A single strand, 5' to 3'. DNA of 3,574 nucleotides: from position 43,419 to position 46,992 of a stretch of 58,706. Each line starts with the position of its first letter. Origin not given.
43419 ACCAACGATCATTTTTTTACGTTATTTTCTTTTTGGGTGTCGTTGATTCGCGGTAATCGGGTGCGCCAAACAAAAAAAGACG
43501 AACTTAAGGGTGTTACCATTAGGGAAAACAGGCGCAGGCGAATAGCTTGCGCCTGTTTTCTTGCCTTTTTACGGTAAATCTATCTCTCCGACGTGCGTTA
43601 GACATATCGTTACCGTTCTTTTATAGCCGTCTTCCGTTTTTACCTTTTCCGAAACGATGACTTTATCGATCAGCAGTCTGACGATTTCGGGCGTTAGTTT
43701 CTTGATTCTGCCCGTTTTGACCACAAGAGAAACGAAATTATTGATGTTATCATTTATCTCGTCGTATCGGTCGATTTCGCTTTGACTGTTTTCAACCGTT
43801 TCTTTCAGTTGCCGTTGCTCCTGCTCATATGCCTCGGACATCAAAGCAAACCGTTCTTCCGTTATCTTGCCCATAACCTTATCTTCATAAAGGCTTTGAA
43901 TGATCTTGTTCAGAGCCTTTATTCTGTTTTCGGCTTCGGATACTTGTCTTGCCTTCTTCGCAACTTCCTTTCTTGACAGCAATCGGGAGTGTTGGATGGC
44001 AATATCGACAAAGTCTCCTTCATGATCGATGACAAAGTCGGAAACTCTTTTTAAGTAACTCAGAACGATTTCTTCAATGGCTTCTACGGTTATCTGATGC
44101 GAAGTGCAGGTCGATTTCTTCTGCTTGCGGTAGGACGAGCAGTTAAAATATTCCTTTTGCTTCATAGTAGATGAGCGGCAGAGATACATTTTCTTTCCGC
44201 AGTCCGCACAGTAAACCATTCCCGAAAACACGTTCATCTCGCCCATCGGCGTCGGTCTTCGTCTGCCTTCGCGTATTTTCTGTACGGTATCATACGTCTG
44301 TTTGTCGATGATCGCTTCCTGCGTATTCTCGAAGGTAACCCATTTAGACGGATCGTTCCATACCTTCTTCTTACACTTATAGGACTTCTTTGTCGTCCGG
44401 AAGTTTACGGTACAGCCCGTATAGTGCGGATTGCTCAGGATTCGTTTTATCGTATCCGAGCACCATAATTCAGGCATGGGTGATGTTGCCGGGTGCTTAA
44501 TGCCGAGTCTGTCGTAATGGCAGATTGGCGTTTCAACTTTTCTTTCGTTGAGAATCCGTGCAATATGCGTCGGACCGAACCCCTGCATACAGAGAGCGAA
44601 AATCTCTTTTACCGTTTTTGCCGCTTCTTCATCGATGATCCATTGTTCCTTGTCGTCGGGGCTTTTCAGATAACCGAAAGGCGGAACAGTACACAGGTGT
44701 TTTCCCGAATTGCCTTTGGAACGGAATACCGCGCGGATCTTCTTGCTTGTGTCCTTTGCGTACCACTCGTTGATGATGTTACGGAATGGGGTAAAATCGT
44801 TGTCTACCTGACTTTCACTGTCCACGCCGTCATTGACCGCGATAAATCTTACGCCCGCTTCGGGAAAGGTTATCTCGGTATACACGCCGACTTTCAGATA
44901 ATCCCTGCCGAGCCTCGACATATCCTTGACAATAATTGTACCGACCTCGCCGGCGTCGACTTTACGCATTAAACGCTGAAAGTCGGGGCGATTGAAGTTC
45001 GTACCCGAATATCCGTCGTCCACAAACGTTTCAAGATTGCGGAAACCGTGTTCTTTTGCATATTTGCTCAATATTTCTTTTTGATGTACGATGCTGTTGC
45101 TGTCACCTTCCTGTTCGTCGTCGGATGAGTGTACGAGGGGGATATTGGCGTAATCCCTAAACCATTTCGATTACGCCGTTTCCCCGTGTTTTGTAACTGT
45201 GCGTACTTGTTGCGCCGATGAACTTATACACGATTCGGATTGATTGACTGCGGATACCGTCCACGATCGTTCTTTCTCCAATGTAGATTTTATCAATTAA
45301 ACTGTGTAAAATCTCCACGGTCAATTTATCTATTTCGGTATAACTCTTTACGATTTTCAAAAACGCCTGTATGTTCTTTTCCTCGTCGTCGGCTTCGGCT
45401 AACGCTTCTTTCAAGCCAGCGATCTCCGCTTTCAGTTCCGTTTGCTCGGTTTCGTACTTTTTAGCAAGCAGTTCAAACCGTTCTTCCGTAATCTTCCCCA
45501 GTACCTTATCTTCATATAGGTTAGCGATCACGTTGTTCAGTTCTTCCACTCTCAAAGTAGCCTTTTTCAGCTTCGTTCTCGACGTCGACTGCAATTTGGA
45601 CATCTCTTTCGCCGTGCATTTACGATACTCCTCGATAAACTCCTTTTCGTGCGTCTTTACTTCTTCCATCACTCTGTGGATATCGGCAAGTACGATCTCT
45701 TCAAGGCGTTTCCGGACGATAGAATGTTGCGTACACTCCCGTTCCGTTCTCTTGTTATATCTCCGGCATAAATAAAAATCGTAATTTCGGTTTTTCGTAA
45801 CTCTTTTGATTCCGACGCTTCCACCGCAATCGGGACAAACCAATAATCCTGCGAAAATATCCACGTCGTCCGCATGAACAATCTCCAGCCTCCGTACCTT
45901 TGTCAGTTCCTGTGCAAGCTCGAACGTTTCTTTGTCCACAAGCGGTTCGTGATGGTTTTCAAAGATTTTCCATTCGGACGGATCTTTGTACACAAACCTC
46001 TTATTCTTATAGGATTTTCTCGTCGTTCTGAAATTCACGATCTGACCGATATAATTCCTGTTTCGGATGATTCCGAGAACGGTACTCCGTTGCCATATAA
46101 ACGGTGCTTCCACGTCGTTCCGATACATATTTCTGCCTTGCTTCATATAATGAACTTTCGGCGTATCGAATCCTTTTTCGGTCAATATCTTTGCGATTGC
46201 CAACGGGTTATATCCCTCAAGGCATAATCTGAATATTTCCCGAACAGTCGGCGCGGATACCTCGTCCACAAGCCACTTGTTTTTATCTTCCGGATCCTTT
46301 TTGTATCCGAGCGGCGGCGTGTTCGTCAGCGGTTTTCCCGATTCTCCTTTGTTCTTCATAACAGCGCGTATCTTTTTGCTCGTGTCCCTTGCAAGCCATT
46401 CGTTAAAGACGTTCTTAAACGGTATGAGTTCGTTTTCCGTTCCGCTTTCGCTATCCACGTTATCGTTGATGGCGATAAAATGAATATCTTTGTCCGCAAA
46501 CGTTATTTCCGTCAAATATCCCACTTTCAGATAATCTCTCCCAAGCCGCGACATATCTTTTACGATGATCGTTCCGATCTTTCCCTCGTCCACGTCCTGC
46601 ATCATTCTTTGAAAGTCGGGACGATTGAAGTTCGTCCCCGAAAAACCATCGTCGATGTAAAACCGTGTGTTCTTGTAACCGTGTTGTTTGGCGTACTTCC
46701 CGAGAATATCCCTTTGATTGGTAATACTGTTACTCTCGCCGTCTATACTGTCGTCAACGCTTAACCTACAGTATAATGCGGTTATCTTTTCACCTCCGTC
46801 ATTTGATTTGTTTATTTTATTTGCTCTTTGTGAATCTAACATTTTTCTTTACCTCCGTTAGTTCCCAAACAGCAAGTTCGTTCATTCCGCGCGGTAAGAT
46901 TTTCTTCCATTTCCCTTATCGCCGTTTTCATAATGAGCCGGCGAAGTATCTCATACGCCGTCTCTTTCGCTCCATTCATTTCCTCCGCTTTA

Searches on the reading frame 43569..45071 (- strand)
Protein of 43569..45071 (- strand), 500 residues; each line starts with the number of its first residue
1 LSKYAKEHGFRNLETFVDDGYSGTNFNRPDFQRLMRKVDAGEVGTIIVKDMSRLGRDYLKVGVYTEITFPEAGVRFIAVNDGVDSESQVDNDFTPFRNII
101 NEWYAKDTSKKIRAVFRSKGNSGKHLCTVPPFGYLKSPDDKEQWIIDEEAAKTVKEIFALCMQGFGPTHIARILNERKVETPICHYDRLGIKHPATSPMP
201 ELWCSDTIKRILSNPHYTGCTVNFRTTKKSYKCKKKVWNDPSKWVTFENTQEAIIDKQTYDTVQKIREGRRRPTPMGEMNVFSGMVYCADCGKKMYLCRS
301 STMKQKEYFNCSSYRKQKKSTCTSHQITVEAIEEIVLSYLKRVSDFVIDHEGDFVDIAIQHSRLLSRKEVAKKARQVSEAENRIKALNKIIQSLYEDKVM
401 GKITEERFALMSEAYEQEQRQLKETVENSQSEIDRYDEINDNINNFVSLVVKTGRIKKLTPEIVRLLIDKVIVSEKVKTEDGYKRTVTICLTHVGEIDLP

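Call 45: search_protein_families(library=pfam, proteins=[window:43569-45071:-], max_evalue=0.001)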
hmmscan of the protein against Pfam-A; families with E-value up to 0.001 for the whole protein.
window:43569-45071:- (500 aa): 4 families
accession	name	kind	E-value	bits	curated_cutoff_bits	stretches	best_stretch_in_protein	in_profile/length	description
PF07508.19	Recombinase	-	1.9e-20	73.5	21.1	1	148-270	1-102/102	Recombinase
PF00239.26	Resolvase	-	5.5e-16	59.4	23.3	1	3-124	25-144/145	Resolvase, N terminal domain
PF13408.12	Zn_ribbon_recom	-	4.2e-15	56.3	25.3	1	282-341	2-58/58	Recombinase zinc beta ribbon domain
PF14287.11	DUF4368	-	9.5e-12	45.4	25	1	432-498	1-67/67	Domain of unknown function (DUF4368)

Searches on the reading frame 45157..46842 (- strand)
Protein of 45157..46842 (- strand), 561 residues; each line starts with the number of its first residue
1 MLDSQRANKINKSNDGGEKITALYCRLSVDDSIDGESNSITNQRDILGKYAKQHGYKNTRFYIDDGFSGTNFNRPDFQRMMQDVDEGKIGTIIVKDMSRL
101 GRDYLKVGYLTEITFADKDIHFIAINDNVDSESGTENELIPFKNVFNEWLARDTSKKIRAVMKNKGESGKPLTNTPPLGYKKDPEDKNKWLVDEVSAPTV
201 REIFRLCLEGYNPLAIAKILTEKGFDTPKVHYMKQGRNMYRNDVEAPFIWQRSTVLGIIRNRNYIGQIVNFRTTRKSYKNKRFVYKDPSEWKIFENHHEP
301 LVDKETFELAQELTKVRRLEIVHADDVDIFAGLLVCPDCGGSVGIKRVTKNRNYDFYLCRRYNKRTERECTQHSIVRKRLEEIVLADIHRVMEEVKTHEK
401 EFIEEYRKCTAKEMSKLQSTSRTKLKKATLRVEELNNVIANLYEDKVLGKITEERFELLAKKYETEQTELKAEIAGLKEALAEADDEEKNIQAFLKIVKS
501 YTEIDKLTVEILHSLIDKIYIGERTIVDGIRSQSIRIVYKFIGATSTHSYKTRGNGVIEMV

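Call 45: search_protein_families(library=pfam, proteins=[window:45157-46842:-], max_evalue=0.001)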
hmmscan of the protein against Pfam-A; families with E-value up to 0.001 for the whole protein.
window:45157-46842:- (561 aa): 4 families
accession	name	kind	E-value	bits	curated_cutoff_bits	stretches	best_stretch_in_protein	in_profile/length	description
PF00239.26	Resolvase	-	3.7e-25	89.2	23.3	1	22-170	2-144/145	Resolvase, N terminal domain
PF07508.19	Recombinase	-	1.4e-22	80.3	21.1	1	196-314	3-99/102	Recombinase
PF14287.11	DUF4368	-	9.4e-20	71.1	25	1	481-544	2-65/67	Domain of unknown function (DUF4368)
PF13408.12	Zn_ribbon_recom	-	1.3e-12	48.4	25.3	1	329-388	1-57/58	Recombinase zinc beta ribbon domain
